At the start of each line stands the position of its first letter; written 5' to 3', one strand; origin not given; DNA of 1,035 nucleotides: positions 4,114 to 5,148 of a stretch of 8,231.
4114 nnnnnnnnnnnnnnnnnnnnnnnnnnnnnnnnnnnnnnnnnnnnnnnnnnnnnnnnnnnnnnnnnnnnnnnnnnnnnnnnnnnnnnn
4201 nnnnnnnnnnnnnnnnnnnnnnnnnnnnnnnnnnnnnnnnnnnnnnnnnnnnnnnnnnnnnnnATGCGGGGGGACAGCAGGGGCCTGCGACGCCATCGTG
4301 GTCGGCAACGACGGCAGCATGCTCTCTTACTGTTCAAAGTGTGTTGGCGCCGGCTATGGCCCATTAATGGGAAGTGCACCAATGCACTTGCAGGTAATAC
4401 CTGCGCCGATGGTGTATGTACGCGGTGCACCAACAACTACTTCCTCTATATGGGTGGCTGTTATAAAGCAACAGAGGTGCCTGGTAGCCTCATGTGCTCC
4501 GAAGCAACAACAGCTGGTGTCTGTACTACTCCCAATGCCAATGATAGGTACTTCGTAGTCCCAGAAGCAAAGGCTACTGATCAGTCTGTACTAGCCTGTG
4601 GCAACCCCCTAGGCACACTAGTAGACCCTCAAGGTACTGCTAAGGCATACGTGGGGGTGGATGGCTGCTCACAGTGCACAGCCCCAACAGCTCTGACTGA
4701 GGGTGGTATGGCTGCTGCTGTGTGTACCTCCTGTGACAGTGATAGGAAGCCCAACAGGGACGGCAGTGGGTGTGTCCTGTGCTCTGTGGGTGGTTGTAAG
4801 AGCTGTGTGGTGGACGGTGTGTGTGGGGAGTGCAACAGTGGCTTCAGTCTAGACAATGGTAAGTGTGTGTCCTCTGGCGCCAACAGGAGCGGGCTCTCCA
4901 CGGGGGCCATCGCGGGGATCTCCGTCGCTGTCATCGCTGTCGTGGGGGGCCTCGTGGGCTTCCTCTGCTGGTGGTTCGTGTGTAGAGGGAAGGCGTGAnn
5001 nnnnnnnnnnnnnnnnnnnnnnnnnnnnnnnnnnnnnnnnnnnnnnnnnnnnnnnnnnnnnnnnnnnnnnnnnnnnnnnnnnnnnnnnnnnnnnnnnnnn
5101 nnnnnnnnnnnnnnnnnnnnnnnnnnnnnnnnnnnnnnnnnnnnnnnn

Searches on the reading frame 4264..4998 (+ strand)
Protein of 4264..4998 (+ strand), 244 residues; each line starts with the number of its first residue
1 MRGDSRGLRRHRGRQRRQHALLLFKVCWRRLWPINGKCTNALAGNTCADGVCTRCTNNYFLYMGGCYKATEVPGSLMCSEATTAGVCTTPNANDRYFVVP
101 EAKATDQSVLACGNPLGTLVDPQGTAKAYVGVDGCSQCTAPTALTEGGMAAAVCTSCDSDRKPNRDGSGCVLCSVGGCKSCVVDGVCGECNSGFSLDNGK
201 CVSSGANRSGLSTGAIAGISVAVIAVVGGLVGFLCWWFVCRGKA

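Call 7: search_protein_families(library=pfam, proteins=[window:4264-4998:+])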
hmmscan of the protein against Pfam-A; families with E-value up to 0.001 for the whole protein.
window:4264-4998:+ (244 aa): 2 families
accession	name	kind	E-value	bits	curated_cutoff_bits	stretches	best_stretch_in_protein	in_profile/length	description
PF03302.18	VSP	-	1.5e-27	97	31.4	1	33-244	181-397/397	Giardia variant-specific surface protein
PF15913.10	Furin-like_2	-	0.00097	19.8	28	0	37-70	56-89/102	Furin-like repeat, cysteine-rich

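Call 12: find_encoding_contigs(protein=window:4264-4998:+, flank=10000, max_places=10)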
Protein window:4264-4998:+ (244 aa): no gene with exactly this product is on record in the collection.
